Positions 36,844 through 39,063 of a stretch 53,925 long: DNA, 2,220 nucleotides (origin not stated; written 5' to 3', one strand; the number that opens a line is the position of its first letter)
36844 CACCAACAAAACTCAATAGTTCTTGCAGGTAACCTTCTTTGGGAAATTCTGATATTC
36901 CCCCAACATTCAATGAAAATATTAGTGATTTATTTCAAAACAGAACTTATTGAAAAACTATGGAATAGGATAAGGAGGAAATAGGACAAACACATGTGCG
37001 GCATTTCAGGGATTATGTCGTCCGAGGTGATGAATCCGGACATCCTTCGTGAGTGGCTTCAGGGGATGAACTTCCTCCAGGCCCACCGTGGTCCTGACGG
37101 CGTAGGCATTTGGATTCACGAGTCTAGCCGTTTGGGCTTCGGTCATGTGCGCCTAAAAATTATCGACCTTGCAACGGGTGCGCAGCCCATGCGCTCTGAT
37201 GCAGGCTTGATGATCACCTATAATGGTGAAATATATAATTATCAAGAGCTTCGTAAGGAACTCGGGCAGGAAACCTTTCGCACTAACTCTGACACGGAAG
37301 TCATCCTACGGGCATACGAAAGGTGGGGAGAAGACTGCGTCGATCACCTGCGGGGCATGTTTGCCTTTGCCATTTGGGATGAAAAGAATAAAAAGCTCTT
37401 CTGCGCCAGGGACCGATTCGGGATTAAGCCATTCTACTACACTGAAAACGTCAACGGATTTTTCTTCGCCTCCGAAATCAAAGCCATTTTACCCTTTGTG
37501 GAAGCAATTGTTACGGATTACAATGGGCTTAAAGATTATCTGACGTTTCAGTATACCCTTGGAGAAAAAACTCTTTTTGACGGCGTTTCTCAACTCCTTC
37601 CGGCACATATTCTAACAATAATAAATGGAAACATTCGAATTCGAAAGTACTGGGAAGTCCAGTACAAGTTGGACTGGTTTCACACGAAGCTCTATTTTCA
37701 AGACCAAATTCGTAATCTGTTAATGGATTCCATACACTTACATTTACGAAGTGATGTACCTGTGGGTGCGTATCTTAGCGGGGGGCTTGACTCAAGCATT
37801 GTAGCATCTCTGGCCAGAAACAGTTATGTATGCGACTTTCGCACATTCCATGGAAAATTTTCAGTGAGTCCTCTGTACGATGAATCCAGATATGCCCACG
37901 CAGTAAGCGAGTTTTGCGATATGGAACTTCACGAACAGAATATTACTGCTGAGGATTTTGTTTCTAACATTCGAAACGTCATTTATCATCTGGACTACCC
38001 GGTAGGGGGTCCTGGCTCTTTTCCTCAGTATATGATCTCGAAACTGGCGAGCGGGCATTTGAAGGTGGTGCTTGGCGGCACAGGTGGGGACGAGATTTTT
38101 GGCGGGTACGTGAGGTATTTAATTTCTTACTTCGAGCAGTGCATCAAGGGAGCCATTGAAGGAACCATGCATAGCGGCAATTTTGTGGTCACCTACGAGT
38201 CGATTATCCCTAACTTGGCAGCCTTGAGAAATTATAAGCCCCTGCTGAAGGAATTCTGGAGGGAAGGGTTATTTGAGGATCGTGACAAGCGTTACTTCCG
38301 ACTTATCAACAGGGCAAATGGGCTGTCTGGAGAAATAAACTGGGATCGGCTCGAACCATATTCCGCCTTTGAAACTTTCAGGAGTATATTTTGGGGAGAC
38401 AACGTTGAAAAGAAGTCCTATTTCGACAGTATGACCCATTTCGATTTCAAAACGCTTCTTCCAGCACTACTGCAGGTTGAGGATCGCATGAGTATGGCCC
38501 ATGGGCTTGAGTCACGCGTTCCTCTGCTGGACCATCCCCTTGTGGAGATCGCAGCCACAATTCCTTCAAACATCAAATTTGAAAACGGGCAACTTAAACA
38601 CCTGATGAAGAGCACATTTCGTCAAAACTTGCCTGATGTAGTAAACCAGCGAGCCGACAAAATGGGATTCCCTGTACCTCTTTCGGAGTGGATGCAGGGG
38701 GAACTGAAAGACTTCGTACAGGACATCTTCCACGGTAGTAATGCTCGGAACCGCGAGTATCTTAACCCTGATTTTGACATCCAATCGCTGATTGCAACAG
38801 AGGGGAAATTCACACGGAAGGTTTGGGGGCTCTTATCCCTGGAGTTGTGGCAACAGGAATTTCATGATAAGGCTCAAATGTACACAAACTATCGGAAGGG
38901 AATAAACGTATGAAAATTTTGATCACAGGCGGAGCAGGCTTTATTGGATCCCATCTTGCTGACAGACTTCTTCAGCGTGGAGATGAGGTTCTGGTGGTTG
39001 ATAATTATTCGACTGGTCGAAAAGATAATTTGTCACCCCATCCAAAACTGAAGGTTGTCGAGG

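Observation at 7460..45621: Five intact AsnB-family amidotransferases in one glycan locus, falling into two sequence classes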

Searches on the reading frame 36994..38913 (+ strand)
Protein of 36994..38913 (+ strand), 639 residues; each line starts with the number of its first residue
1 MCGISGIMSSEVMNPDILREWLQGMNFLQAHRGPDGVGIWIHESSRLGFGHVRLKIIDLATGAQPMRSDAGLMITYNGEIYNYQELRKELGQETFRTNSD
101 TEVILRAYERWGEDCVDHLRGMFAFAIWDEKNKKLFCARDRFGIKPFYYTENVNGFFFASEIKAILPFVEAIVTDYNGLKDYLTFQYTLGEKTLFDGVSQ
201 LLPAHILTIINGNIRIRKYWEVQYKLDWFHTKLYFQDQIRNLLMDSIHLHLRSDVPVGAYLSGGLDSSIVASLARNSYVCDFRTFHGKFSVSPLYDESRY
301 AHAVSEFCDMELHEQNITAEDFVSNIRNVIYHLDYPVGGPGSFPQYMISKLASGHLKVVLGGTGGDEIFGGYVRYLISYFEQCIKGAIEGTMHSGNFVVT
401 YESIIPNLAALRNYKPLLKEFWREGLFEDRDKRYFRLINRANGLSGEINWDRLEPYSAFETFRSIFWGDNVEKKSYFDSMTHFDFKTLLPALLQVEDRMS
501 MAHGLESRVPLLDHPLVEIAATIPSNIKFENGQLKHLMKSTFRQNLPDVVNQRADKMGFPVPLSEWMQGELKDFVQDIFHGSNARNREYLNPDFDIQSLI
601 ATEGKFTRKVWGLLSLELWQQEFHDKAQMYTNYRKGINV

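Call 3: search_protein_families(library=pfam, proteins=[window:36994-38913:+])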
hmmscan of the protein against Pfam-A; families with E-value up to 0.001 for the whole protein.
window:36994-38913:+ (639 aa): 4 families
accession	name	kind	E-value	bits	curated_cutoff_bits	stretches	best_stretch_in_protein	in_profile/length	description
PF00733.27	Asn_synthase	-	6.9e-88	296.1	21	1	238-621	1-354/354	Asparagine synthase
PF13537.11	GATase_7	-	1.2e-49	167.9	25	1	51-166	1-122/123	Glutamine amidotransferase domain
PF13522.11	GATase_6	-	6.9e-44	149.5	27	1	34-161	1-130/130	Glutamine amidotransferase domain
PF12481.13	DUF3700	-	2.2e-05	24.5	27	1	75-161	80-171/228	Aluminium induced protein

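Call 4: search_protein_families(library=ncbifam, proteins=[window:36994-38913:+])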
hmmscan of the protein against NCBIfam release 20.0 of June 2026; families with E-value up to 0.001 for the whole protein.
window:36994-38913:+ (639 aa): 9 families
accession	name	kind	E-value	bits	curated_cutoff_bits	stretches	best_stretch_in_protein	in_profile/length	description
TIGR01536.1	asn_synth_AEB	equivalog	2.1e-155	518.7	267.1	1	2-559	1-517/517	asparagine synthase (glutamine-hydrolyzing)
TIGR03108.1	eps_aminotran_1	hypoth_equivalog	2.8e-132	442.5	816.9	1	1-616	1-621/628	XrtA/PEP-CTERM system amidotransferase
TIGR03104.1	trio_amidotrans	equivalog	5e-109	365.2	570.1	2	1-375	1-383/589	N-acetylglutaminylglutamine amidotransferase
NF006949.0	PRK09431.1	equivalog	3.8e-88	296.4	499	3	1-174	1-174/554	asparagine synthase B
NF033535.1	lass_lactam_cya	exception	5.1e-87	293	525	2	1-376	1-383/668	lasso peptide isopeptide bond-forming cyclase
NF033561.1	macrolact_Ik_Al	subfamily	1.2e-12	47.2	300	1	125-277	83-234/561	albusnodin/ikarugamycin family macrolactam cyclase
TIGR01134.1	purF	equivalog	2.5e-12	46.9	350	1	48-171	67-204/432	amidophosphoribosyltransferase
NF001484.0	PRK00331.1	subfamily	4e-09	35.4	381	1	63-173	85-206/601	isomerizing glutamine--fructose-6-phosphate transaminase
TIGR01135.1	glmS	equivalog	3.1e-08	32.6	418.05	1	61-173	82-205/607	glutamine--fructose-6-phosphate transaminase (isomerizing)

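Call 52: find_homologous_proteins(query=window:36994-38913:+, max_evalue=1e-30)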
Query window:36994-38913:+ (639 aa): 7999 proteins with E <= 1e-30 among 8000 candidates; the best 120 are listed.
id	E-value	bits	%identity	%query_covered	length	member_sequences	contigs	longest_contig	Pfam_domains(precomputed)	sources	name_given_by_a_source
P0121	0.0e+0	1501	100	100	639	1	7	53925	PF12481.14,PF00733.28,PF13522.12,PF13537.12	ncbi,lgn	-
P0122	0.0e+0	1197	80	100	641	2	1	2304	PF12481.14,PF00733.28,PF13522.12,PF13537.12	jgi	jgi:asparagine synthase (glutamine-hydrolysing)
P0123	0.0e+0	1194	79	100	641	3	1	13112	PF12481.14,PF00733.28,PF13522.12,PF13537.12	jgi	jgi:asparagine synthase (glutamine-hydrolysing)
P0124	0.0e+0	1192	78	100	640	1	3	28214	PF00733.28,PF13522.12,PF13537.12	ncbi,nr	ncbi:MAG: asparagine synthase (glutamine-hydrolyzing) [candidate division Zixibacteria bacterium]|nr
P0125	0.0e+0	1191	78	100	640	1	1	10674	PF00733.28,PF13522.12,PF13537.12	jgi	jgi:asparagine synthase (glutamine-hydrolysing)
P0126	0.0e+0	1177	77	99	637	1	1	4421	PF12481.14,PF00733.28,PF13522.12,PF13537.12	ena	-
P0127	0.0e+0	1168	77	99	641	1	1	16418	PF12481.14,PF00733.28,PF13522.12,PF13537.12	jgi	jgi:asparagine synthase (glutamine-hydrolysing)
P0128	0.0e+0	1163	77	99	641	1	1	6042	PF12481.14,PF00733.28,PF13522.12,PF13537.12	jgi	jgi:asparagine synthase (glutamine-hydrolysing)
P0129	0.0e+0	1163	76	100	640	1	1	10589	PF12481.14,PF00733.28,PF13522.12,PF13537.12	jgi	jgi:asparagine synthase (glutamine-hydrolysing)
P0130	0.0e+0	1161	76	100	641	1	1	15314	PF12481.14,PF00733.28,PF13522.12,PF13537.12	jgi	jgi:asparagine synthase (glutamine-hydrolysing)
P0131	0.0e+0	1160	76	100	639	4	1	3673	PF12481.14,PF00733.28,PF13522.12,PF13537.12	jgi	jgi:asparagine synthase (glutamine-hydrolysing)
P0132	0.0e+0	1157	76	99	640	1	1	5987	PF12481.14,PF00733.28,PF13522.12,PF13537.12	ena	-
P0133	0.0e+0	1156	76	99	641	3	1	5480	PF12481.14,PF00733.28,PF13522.12,PF13537.12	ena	-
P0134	0.0e+0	1156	79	97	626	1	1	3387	PF00733.28,PF13522.12,PF13537.12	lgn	-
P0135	0.0e+0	1155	76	100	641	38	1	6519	PF12481.14,PF00733.28,PF13522.12,PF13537.12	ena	-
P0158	0.0e+0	1126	74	100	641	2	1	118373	PF12481.14,PF00733.28,PF13522.12,PF13537.12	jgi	jgi:asparagine synthase (glutamine-hydrolysing)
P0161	0.0e+0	1123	74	99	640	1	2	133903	PF12481.14,PF00733.28,PF13522.12,PF13537.12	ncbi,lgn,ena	-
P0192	1.4e-289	980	66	99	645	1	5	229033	PF00733.28,PF13522.12,PF13537.12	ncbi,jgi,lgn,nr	ncbi:MAG: asparagine synthase (glutamine-hydrolyzing) [Chloroflexi bacterium]|nr:asparagine synthase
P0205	4.1e-286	969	66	99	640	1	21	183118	PF12481.14,PF00733.28,PF13522.12,PF02540.24,PF13537.12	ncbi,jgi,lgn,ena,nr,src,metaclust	ncbi:MAG TPA: asparagine synthase (glutamine-hydrolyzing) [Candidatus Jacksonbacteria bacterium]|nr:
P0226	2.7e-281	953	65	100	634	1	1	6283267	PF12481.14,PF00733.28,PF13522.12,PF13537.12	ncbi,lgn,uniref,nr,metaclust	ncbi:asparagine synthase (glutamine-hydrolyzing) [Calothrix sp. 336/3]|uniref:asparagine synthase (g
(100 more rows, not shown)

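Call 53: find_encoding_contigs(protein=P0226, flank=10000, max_places=1)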
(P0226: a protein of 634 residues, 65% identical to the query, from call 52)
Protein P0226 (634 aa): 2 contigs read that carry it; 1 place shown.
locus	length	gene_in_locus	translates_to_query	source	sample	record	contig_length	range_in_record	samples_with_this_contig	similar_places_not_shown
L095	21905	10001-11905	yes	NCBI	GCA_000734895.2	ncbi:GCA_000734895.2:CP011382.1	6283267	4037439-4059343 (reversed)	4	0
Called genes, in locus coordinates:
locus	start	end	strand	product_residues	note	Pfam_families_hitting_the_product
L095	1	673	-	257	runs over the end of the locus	PF01061:ABC2_membrane, PF12730:ABC2_membrane_4 (weak), PF12698:ABC2_membrane_3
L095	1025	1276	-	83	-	-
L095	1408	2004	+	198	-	PF20363:DUF6658 (weak), PF09731:Mitofilin (weak), PF01442:Apolipoprotein (weak)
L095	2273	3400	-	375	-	PF22059:GumK_N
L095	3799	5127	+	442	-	PF02254:TrkA_N (faint), PF03446:NAD_binding_2 (faint), PF03721:UDPG_MGDP_dh_N, PF00984:UDPG_MGDP_dh, PF03720:UDPG_MGDP_dh_C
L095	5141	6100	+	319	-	PF01408:GFO_IDH_MocA, PF02629:CoA_binding (faint), PF22725:GFO_IDH_MocA_C3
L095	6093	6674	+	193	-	PF00132:Hexapep (weak), PF25084:LbH_EIF2B (weak), PF14602:Hexapep_2 (faint), PF25087:GMPPB_C (weak)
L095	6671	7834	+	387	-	PF01041:DegT_DnrJ_EryC1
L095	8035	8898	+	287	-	PF01061:ABC2_membrane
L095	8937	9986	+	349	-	-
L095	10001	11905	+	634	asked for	PF13522:GATase_6, PF13537:GATase_7, PF12481:DUF3700 (weak), PF00733:Asn_synthase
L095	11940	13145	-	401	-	PF13439:Glyco_transf_4, PF13579:Glyco_trans_4_4, PF00534:Glycos_transf_1, PF13692:Glyco_trans_1_4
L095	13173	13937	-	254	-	PF13489:Methyltransf_23 (faint), PF13847:Methyltransf_31 (weak), PF08242:Methyltransf_12 (weak), PF13649:Methyltransf_25 (weak)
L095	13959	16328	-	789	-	PF06662:C5-epim_C, PF04041:Glyco_hydro_130 (weak), PF04616:Glyco_hydro_43 (weak)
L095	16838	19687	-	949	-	PF13489:Methyltransf_23, PF08241:Methyltransf_11, PF13649:Methyltransf_25, PF13847:Methyltransf_31, PF13439:Glyco_transf_4, PF20706:GT4-conflict, PF00534:Glycos_transf_1, PF13692:Glyco_trans_1_4, +2 more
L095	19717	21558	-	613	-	PF00005:ABC_tran, PF14524:Wzt_C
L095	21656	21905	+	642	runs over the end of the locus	PF13522:GATase_6, PF13537:GATase_7, PF00733:Asn_synthase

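Call 54: find_encoding_contigs(protein=P0205, flank=10000, max_places=2)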
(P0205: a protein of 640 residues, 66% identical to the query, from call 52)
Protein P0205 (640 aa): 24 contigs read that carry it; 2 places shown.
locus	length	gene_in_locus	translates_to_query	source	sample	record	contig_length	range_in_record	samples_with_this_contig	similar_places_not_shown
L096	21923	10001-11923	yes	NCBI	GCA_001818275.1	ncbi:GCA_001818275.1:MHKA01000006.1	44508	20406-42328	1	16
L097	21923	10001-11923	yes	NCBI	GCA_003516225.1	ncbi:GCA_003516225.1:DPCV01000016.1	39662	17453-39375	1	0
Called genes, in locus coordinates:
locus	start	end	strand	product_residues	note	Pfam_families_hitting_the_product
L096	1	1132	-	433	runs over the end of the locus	PF03446:NAD_binding_2 (faint), PF03721:UDPG_MGDP_dh_N, PF00984:UDPG_MGDP_dh, PF03720:UDPG_MGDP_dh_C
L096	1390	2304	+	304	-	PF01073:3Beta_HSD, PF01370:Epimerase, PF02719:Polysacc_synt_2, PF04321:RmlD_sub_bind, PF13460:NAD_binding_10 (weak), PF16363:GDP_Man_Dehyd, PF07993:NAD_binding_4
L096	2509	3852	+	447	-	PF03446:NAD_binding_2 (weak), PF03721:UDPG_MGDP_dh_N, PF00984:UDPG_MGDP_dh, PF03720:UDPG_MGDP_dh_C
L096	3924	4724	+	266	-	PF01408:GFO_IDH_MocA, PF02894:GFO_IDH_MocA_C, PF22725:GFO_IDH_MocA_C3 (weak)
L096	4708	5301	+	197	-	PF25084:LbH_EIF2B (weak), PF00132:Hexapep, PF25087:GMPPB_C (faint), PF14602:Hexapep_2 (faint)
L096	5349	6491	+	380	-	PF00155:Aminotran_1_2, PF01041:DegT_DnrJ_EryC1, PF00266:Aminotran_5 (weak)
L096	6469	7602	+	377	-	PF02350:Epimerase_2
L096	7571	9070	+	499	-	PF01943:Polysacc_synt, PF13440:Polysacc_synt_3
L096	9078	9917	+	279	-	PF13489:Methyltransf_23, PF13847:Methyltransf_31, PF08241:Methyltransf_11, PF08242:Methyltransf_12, PF13649:Methyltransf_25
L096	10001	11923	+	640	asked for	PF13522:GATase_6, PF12481:DUF3700 (weak), PF13537:GATase_7, PF00733:Asn_synthase, PF02540:NAD_synthase (weak)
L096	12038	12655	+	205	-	PF00657:Lipase_GDSL, PF13472:Lipase_GDSL_2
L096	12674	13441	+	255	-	PF05219:DREV (weak), PF05401:NodS, PF13489:Methyltransf_23, PF08241:Methyltransf_11, PF08242:Methyltransf_12, PF13649:Methyltransf_25, PF13847:Methyltransf_31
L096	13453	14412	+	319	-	PF01073:3Beta_HSD, PF01370:Epimerase, PF02719:Polysacc_synt_2, PF04321:RmlD_sub_bind, PF07993:NAD_binding_4 (faint), PF13460:NAD_binding_10, PF16363:GDP_Man_Dehyd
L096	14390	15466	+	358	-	PF01073:3Beta_HSD, PF01370:Epimerase, PF02719:Polysacc_synt_2 (faint), PF05368:NmrA (faint), PF07993:NAD_binding_4 (faint), PF16363:GDP_Man_Dehyd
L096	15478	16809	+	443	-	-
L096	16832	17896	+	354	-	PF13439:Glyco_transf_4, PF13477:Glyco_trans_4_2, PF00534:Glycos_transf_1, PF13692:Glyco_trans_1_4, PF13524:Glyco_trans_1_2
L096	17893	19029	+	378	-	PF01041:DegT_DnrJ_EryC1, PF00155:Aminotran_1_2, PF00266:Aminotran_5 (weak), PF01053:Cys_Met_Meta_PP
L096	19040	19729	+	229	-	PF03291:mRNA_G-N7_MeTrfase (weak), PF13489:Methyltransf_23, PF13847:Methyltransf_31, PF08241:Methyltransf_11, PF08242:Methyltransf_12, PF13649:Methyltransf_25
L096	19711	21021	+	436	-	PF13439:Glyco_transf_4, PF13579:Glyco_trans_4_4 (weak)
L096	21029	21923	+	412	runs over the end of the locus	PF13439:Glyco_transf_4, PF13579:Glyco_trans_4_4, PF00534:Glycos_transf_1, PF13692:Glyco_trans_1_4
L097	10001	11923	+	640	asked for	PF13522:GATase_6, PF12481:DUF3700 (weak), PF13537:GATase_7, PF00733:Asn_synthase, PF02540:NAD_synthase (weak)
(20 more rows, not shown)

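Call 61: find_encoding_contigs(protein=P0192, flank=10000, max_places=1)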
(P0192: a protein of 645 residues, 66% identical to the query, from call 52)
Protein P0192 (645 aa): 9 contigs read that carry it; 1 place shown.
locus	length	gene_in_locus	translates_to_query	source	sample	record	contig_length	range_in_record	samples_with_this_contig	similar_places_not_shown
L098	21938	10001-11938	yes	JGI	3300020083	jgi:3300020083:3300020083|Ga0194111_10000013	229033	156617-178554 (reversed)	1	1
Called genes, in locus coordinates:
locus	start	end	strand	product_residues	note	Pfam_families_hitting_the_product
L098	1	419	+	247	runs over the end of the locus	-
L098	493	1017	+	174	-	PF13302:Acetyltransf_3, PF13420:Acetyltransf_4, PF00583:Acetyltransf_1, PF13523:Acetyltransf_8 (weak)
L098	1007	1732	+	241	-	PF08889:WbqC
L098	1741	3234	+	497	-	PF01943:Polysacc_synt, PF13440:Polysacc_synt_3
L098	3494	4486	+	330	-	PF00534:Glycos_transf_1 (faint)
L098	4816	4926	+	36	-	-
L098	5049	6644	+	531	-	PF01943:Polysacc_synt, PF13440:Polysacc_synt_3, PF03023:MurJ (weak), PF01554:MatE (weak)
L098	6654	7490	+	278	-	PF13489:Methyltransf_23, PF13847:Methyltransf_31, PF08241:Methyltransf_11, PF08242:Methyltransf_12, PF13649:Methyltransf_25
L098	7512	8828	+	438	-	-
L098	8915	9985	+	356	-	PF13489:Methyltransf_23, PF01209:Ubie_methyltran, PF13649:Methyltransf_25, PF13847:Methyltransf_31, PF08241:Methyltransf_11, PF08242:Methyltransf_12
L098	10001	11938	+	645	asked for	PF13522:GATase_6, PF13537:GATase_7, PF00733:Asn_synthase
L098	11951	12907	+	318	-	PF01073:3Beta_HSD, PF01370:Epimerase, PF02719:Polysacc_synt_2, PF04321:RmlD_sub_bind, PF05368:NmrA (weak), PF07993:NAD_binding_4 (faint), PF13460:NAD_binding_10, PF16363:GDP_Man_Dehyd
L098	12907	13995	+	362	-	PF05368:NmrA (weak), PF01073:3Beta_HSD, PF01370:Epimerase, PF02719:Polysacc_synt_2 (faint), PF07993:NAD_binding_4 (faint), PF16363:GDP_Man_Dehyd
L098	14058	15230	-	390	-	PF13439:Glyco_transf_4, PF13579:Glyco_trans_4_4, PF20706:GT4-conflict, PF00534:Glycos_transf_1, PF13692:Glyco_trans_1_4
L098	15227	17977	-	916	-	PF09971:DUF2206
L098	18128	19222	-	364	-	PF02350:Epimerase_2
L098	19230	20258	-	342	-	PF01073:3Beta_HSD (weak), PF01370:Epimerase, PF02719:Polysacc_synt_2, PF04321:RmlD_sub_bind (weak), PF07993:NAD_binding_4, PF16363:GDP_Man_Dehyd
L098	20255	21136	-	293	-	PF01370:Epimerase, PF04321:RmlD_sub_bind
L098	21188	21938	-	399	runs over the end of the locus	PF13439:Glyco_transf_4, PF13579:Glyco_trans_4_4, PF00534:Glycos_transf_1, PF13692:Glyco_trans_1_4, PF13524:Glyco_trans_1_2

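Call 62: find_encoding_contigs(protein=P0161, flank=10000, max_places=1)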
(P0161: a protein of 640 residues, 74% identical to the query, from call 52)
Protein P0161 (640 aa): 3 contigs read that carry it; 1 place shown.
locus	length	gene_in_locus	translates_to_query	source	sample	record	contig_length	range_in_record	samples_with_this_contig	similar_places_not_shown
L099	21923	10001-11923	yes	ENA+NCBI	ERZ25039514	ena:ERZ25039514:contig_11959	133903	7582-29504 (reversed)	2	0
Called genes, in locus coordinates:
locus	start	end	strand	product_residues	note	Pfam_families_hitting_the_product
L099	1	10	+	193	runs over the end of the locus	PF12802:MarR_2 (faint), PF13412:HTH_24, PF22674:C2185-like_N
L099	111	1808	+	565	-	PF03721:UDPG_MGDP_dh_N, PF00984:UDPG_MGDP_dh, PF03720:UDPG_MGDP_dh_C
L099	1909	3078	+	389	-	PF00155:Aminotran_1_2, PF01041:DegT_DnrJ_EryC1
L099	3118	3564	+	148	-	PF01909:NTP_transf_2, PF18765:Polbeta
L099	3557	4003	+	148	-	PF01934:HepT-like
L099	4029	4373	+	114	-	PF01408:GFO_IDH_MocA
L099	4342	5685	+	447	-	PF22725:GFO_IDH_MocA_C3, PF02894:GFO_IDH_MocA_C, PF25084:LbH_EIF2B (weak), PF00132:Hexapep, PF14602:Hexapep_2, PF25087:GMPPB_C (weak), PF00132:Hexapep (weak)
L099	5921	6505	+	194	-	PF02350:Epimerase_2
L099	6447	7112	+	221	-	PF02350:Epimerase_2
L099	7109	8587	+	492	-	PF01943:Polysacc_synt, PF13440:Polysacc_synt_3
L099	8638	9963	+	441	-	-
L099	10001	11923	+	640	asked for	PF13522:GATase_6, PF13537:GATase_7, PF12481:DUF3700 (weak), PF00733:Asn_synthase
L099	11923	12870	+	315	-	PF01073:3Beta_HSD, PF01370:Epimerase, PF02719:Polysacc_synt_2, PF04321:RmlD_sub_bind, PF13460:NAD_binding_10 (weak), PF16363:GDP_Man_Dehyd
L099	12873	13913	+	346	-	PF01073:3Beta_HSD, PF01370:Epimerase, PF02719:Polysacc_synt_2 (faint), PF07993:NAD_binding_4 (faint), PF16363:GDP_Man_Dehyd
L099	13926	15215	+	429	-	-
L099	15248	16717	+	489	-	-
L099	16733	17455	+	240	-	-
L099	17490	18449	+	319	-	PF01073:3Beta_HSD, PF01370:Epimerase, PF04321:RmlD_sub_bind, PF05368:NmrA (weak), PF13460:NAD_binding_10, PF16363:GDP_Man_Dehyd, PF07993:NAD_binding_4 (weak)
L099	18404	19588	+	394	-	PF13439:Glyco_transf_4, PF13579:Glyco_trans_4_4, PF20706:GT4-conflict, PF00534:Glycos_transf_1, PF13692:Glyco_trans_1_4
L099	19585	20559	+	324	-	PF13579:Glyco_trans_4_4, PF00534:Glycos_transf_1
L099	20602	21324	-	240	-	PF02401:LYTB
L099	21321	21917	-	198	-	PF05991:NYN_YacP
